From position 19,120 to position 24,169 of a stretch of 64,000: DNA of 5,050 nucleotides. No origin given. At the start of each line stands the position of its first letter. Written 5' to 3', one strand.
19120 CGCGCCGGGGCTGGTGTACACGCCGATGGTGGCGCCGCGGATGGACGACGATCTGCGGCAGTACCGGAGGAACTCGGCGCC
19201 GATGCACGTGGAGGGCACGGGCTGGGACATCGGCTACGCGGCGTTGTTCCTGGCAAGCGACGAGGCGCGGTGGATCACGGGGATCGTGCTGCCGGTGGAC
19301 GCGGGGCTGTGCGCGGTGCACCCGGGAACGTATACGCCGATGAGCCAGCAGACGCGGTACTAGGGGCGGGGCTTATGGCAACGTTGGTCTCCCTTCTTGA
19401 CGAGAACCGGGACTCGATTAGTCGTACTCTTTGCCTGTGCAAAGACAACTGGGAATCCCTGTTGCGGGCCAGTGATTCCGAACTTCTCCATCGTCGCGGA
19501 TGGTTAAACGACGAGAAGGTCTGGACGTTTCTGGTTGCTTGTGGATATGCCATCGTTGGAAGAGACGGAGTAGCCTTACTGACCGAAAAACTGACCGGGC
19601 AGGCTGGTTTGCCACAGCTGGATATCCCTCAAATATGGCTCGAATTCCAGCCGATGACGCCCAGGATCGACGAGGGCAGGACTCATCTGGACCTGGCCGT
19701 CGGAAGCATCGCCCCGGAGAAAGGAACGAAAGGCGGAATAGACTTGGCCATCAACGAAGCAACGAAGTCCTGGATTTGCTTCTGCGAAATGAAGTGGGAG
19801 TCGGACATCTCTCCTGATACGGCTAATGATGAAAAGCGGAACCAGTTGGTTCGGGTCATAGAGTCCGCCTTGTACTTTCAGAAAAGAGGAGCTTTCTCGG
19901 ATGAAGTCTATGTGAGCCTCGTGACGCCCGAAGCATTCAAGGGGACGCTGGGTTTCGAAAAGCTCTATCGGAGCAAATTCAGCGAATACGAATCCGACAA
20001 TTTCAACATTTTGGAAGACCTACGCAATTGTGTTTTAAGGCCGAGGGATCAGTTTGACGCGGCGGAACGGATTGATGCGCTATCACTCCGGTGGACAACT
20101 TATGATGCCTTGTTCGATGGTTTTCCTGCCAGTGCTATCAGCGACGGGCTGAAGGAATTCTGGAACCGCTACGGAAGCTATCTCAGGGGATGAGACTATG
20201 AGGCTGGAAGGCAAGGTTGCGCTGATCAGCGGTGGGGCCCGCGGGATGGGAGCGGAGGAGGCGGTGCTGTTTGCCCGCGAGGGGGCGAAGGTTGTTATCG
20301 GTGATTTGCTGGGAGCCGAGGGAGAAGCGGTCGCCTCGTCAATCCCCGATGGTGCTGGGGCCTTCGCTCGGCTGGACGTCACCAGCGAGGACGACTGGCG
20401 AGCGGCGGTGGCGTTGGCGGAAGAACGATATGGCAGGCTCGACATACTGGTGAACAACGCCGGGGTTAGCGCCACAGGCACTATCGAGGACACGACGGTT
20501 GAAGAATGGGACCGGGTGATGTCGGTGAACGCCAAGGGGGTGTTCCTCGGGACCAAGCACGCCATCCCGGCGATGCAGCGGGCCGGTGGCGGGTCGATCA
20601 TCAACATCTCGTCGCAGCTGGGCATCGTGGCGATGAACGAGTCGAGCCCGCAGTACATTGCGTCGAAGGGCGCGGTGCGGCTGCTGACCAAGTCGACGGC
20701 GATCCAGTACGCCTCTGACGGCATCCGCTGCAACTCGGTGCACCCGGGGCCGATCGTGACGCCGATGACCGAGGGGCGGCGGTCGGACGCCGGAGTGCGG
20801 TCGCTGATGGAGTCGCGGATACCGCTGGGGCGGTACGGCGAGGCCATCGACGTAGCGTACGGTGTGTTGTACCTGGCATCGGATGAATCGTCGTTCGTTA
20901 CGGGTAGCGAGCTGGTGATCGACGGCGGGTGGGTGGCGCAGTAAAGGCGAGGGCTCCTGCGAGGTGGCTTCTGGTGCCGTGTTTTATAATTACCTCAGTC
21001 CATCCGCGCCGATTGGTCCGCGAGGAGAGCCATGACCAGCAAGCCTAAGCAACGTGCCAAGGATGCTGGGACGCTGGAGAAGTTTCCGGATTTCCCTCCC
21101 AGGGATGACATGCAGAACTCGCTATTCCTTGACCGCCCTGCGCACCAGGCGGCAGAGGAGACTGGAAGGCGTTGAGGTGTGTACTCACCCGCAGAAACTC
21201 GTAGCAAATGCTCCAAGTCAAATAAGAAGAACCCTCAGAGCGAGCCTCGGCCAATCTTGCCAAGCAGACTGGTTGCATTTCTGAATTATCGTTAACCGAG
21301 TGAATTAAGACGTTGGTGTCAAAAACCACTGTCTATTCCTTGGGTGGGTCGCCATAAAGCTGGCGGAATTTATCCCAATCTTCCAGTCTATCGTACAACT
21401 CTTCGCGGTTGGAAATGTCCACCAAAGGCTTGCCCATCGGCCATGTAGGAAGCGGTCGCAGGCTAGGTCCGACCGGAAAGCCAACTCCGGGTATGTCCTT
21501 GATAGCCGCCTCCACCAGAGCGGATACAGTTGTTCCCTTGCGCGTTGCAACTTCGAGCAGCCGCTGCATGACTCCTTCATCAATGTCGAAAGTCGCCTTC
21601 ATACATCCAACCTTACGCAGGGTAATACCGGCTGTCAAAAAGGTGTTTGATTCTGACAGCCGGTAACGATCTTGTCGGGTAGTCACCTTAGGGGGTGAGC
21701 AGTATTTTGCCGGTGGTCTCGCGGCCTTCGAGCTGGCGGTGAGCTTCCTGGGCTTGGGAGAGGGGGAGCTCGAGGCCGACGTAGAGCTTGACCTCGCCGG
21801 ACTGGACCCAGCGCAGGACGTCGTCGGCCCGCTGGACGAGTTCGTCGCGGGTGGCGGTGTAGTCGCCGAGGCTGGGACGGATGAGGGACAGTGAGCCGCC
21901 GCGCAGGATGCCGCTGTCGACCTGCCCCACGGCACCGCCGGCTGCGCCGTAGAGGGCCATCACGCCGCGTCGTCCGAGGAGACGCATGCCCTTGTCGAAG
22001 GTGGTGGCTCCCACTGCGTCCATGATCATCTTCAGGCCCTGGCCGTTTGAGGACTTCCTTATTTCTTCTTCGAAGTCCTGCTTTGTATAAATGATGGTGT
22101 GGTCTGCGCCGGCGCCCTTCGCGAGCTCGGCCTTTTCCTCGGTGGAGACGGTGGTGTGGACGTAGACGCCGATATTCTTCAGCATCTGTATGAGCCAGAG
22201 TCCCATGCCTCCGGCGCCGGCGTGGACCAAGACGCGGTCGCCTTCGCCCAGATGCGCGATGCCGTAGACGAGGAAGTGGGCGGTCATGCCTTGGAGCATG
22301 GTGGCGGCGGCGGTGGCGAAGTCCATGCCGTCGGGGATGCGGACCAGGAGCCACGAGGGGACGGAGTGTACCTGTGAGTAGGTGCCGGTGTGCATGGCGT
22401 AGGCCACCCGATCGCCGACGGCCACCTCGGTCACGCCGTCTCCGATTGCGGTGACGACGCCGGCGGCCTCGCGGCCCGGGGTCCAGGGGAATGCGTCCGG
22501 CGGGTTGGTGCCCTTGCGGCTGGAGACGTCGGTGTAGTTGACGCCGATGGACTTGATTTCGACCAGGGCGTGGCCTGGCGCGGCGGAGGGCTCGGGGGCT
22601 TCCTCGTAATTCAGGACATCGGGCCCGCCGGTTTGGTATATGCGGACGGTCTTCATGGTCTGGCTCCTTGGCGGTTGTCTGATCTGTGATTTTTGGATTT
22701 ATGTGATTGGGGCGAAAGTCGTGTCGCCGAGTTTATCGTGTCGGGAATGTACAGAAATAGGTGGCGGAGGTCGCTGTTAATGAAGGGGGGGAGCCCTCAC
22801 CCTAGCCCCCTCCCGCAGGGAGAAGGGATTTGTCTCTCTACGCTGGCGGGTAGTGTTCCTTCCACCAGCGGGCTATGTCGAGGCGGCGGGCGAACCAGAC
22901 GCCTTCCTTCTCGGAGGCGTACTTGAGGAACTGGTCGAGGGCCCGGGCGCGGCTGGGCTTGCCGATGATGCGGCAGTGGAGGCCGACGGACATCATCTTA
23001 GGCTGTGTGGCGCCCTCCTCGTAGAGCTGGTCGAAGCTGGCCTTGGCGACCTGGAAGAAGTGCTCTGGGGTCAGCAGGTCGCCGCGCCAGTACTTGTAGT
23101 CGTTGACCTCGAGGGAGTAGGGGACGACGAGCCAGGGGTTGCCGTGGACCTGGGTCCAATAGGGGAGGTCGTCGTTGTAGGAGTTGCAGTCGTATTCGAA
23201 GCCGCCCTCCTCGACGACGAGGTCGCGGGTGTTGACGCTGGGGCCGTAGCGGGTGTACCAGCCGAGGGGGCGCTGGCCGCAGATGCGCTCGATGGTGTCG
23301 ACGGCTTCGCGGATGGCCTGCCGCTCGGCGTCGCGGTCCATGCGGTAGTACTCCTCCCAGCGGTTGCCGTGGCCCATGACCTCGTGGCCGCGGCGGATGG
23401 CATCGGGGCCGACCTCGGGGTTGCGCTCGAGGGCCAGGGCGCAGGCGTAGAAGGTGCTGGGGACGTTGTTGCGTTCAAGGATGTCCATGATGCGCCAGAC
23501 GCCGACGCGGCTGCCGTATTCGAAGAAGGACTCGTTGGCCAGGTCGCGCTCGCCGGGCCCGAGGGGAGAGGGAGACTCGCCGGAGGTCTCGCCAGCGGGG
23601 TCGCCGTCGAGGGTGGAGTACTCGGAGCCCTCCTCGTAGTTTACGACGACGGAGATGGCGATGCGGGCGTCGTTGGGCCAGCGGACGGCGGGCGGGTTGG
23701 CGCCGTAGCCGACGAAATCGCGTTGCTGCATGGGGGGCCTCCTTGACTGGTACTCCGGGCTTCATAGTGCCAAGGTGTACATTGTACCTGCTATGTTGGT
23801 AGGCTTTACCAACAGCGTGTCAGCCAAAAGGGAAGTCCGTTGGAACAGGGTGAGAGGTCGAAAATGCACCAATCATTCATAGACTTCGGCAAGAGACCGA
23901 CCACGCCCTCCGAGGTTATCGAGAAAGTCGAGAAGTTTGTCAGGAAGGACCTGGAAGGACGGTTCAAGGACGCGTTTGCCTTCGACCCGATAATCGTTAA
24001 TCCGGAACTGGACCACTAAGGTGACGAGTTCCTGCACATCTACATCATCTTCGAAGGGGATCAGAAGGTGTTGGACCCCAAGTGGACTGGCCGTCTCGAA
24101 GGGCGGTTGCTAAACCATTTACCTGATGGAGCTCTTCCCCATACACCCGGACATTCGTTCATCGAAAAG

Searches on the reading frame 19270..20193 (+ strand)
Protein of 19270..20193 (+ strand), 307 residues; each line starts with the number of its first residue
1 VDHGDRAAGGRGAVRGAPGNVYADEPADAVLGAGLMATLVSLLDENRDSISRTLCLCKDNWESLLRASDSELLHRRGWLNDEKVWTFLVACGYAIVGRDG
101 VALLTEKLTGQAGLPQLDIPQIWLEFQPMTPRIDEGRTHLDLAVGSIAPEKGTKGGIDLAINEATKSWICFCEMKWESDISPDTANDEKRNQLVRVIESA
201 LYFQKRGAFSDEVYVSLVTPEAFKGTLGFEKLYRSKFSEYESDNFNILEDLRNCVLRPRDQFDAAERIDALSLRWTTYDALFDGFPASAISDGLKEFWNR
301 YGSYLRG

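Call 3: search_protein_families(library=pfam, proteins=[window:19270-20193:+], max_evalue=1)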
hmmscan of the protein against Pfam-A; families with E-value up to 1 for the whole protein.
window:19270-20193:+ (307 aa): 1 family
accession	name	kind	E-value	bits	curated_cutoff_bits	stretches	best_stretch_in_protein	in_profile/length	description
PF24698.1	DUF7662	-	0.19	12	26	1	267-299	11-41/72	Domain of unknown function (DUF7662)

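Call 4: search_protein_families(library=padloc, proteins=[window:19270-20193:+], max_evalue=1)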
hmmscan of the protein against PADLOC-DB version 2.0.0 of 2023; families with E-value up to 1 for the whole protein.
window:19270-20193:+ (307 aa): 0 families

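Call 5: search_protein_families(library=ncbifam, proteins=[window:19270-20193:+], max_evalue=1)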
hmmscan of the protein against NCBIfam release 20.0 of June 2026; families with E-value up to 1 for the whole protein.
window:19270-20193:+ (307 aa): 0 families

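Call 108: search_protein_families(library=phrogs, proteins=[window:19372-20190:+], max_evalue=0.1)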
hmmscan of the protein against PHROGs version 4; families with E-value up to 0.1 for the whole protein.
window:19372-20190:+ (273 aa): 0 families

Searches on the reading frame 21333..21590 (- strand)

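Call 3: search_protein_families(library=pfam, proteins=[window:21333-21590:-], max_evalue=1)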
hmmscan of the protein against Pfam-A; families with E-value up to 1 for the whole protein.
window:21333-21590:- (85 aa): 2 families
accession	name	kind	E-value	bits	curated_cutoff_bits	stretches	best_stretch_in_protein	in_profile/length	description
PF19891.5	DUF6364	-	0.054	14.4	27.3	1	2-70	8-67/70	Family of unknown function (DUF6364)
PF07878.17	RHH_5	-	0.21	11.8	26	0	5-31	10-36/43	CopG-like RHH_1 or ribbon-helix-helix domain, RHH_5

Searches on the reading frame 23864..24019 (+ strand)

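Call 3: search_protein_families(library=pfam, proteins=[window:23864-24019:+], max_evalue=1)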
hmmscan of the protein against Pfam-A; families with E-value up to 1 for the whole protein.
window:23864-24019:+ (51 aa): 1 family
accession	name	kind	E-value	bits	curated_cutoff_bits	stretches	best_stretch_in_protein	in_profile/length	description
PF00549.24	Ligase_CoA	-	0.24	12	24.5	1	3-28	23-48/128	CoA-ligase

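Call 4: search_protein_families(library=padloc, proteins=[window:23864-24019:+], max_evalue=1)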
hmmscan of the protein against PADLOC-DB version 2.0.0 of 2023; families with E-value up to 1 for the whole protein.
window:23864-24019:+ (51 aa): 0 families

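Call 5: search_protein_families(library=ncbifam, proteins=[window:23864-24019:+], max_evalue=1)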
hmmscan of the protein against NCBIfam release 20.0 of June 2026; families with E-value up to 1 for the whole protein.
window:23864-24019:+ (51 aa): 0 families
